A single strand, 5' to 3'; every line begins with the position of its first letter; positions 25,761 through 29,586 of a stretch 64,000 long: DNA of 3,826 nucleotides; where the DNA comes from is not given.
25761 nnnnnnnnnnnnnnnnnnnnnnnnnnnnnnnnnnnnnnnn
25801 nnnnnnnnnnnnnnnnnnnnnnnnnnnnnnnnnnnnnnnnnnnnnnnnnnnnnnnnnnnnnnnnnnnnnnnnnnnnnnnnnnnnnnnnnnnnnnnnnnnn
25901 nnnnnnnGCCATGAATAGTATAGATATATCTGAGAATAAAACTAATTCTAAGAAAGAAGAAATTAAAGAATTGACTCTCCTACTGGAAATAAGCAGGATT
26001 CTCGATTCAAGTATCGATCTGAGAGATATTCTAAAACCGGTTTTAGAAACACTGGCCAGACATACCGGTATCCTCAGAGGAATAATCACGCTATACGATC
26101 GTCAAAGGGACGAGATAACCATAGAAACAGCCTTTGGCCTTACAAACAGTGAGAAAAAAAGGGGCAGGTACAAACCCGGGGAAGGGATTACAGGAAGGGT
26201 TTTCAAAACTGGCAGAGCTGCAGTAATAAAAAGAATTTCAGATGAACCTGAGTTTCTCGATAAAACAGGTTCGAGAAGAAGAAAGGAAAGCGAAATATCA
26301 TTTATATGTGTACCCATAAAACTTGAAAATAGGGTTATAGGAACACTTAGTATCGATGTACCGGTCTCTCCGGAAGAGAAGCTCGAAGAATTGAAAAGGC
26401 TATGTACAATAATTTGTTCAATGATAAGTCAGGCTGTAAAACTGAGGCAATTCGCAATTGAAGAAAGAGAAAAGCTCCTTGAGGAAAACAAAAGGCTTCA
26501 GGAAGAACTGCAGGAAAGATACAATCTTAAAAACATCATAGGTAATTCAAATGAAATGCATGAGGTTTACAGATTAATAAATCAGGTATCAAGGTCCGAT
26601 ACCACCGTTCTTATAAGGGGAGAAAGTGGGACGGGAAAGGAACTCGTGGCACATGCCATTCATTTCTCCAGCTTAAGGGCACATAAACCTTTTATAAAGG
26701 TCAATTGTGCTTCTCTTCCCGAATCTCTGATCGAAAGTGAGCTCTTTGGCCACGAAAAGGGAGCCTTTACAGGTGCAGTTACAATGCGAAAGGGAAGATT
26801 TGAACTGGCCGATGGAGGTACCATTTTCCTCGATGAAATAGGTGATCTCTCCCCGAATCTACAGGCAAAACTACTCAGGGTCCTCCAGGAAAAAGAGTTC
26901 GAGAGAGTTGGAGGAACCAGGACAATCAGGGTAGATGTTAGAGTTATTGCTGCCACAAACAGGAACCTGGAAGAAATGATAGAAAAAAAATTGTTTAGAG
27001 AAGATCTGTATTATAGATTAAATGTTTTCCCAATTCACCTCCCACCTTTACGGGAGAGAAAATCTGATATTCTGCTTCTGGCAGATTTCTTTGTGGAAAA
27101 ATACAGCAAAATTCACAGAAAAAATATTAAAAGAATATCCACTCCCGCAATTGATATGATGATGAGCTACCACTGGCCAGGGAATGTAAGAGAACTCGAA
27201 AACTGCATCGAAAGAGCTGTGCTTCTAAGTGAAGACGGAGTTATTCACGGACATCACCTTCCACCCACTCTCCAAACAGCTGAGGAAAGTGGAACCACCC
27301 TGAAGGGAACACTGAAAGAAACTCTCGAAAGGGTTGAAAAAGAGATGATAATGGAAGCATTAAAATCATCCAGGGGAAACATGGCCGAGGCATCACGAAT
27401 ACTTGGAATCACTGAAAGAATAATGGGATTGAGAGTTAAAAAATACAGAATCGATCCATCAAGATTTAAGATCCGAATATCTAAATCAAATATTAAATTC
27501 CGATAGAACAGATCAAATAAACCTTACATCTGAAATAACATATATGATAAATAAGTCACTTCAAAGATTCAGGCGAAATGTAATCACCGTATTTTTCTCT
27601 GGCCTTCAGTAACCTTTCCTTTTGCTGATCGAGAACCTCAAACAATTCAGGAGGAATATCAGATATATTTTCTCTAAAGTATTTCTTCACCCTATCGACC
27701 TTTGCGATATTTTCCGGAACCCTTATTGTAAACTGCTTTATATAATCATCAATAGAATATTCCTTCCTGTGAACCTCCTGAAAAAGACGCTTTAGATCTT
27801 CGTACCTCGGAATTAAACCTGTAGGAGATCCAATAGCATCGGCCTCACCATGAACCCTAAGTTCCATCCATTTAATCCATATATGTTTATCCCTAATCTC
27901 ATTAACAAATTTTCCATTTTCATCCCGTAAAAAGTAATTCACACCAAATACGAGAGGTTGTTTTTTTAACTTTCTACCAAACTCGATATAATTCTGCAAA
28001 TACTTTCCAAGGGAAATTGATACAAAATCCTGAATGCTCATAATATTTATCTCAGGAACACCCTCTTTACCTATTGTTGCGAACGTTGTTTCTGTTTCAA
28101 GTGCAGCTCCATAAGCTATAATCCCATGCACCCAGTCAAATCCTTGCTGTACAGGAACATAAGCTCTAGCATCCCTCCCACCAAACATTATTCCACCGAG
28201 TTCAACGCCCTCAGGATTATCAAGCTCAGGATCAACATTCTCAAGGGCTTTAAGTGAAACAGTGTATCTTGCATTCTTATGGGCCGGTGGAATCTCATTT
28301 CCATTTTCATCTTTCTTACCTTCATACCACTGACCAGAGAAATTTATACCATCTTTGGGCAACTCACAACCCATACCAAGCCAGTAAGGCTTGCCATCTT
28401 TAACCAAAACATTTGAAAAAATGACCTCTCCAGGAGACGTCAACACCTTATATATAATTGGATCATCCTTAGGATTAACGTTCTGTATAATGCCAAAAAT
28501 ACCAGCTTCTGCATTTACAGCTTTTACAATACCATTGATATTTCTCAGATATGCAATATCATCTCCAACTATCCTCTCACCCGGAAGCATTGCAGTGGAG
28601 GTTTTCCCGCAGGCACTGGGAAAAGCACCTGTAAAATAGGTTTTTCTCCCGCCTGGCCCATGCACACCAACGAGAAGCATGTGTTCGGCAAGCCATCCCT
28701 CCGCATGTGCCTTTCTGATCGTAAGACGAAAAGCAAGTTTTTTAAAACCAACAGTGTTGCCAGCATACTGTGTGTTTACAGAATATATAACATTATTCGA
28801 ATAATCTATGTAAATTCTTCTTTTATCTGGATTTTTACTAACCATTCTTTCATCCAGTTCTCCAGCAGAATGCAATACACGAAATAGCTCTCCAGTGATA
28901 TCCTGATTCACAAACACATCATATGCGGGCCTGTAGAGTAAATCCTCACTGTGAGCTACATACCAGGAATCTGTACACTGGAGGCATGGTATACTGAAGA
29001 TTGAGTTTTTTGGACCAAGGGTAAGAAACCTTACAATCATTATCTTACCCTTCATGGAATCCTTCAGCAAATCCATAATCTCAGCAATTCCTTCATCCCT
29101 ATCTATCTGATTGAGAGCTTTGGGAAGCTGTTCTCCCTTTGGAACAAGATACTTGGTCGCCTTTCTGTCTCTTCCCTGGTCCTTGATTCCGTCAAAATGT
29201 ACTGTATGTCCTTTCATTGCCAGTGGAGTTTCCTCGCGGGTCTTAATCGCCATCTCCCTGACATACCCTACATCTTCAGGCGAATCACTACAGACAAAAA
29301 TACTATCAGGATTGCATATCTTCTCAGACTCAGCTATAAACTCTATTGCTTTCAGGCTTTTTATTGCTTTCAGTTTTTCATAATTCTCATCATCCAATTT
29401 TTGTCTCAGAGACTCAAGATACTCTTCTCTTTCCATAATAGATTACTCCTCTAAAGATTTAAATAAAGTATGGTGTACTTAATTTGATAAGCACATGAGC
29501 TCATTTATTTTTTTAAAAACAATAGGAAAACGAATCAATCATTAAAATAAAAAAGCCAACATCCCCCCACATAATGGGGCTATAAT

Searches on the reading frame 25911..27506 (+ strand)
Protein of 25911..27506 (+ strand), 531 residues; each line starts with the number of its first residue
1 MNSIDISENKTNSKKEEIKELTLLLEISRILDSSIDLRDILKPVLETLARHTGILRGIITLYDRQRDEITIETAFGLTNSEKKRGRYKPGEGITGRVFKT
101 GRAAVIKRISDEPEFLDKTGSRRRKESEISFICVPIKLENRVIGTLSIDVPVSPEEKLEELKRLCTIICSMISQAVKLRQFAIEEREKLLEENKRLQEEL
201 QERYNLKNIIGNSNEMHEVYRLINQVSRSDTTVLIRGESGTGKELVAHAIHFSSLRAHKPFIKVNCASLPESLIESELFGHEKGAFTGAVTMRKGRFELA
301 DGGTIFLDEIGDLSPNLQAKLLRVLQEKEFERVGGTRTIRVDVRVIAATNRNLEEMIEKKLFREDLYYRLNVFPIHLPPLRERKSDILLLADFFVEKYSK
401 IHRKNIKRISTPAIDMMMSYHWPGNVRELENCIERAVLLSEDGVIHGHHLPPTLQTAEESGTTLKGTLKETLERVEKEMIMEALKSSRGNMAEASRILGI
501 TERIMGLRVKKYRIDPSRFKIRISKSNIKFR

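Call 40: search_protein_families(library=pfam, proteins=[window:25911-27506:+], max_evalue=0.00001)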
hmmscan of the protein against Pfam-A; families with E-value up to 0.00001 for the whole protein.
window:25911-27506:+ (531 aa): 8 families
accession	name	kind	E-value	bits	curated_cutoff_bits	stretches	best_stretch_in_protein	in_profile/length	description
PF00158.32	Sigma54_activat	-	1.4e-76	256.3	20.2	1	209-376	1-168/168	Sigma-54 interaction domain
PF25601.1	AAA_lid_14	-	5.8e-29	100.2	27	1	381-463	1-83/87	AAA+ ATPase lid domain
PF14532.12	Sigma54_activ_2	-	3.8e-23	82.7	25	1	210-380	1-138/138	Sigma-54 interaction domain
PF13185.12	GAF_2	-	4.5e-12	46.8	28.6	1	36-168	3-131/136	GAF domain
PF01590.32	GAF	-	6.6e-12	46.6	22.4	1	36-175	1-132/133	GAF domain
PF02954.25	HTH_8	-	1.5e-11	44.2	22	1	471-512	1-42/42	Bacterial regulatory protein, Fis family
PF07728.20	AAA_5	-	1.2e-09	38.7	22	1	233-353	2-125/139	AAA domain (dynein-related subfamily)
PF00004.35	AAA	-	6.2e-07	30.4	21.2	1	233-365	1-121/131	ATPase family associated with various cellular activities (AAA)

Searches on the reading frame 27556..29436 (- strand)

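Call 40: search_protein_families(library=pfam, proteins=[window:27556-29436:-], max_evalue=0.00001)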
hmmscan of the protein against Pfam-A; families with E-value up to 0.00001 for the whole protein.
window:27556-29436:- (626 aa): 2 families
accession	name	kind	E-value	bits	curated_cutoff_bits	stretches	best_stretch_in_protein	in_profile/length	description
PF00821.23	PEPCK_GTP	-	4.8e-108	361.6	23.8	1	248-608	1-357/357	Phosphoenolpyruvate carboxykinase C-terminal P-loop domain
PF17297.7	PEPCK_N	-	8.8e-54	182.8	23.8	1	32-243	1-217/218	Phosphoenolpyruvate carboxykinase N-terminal domain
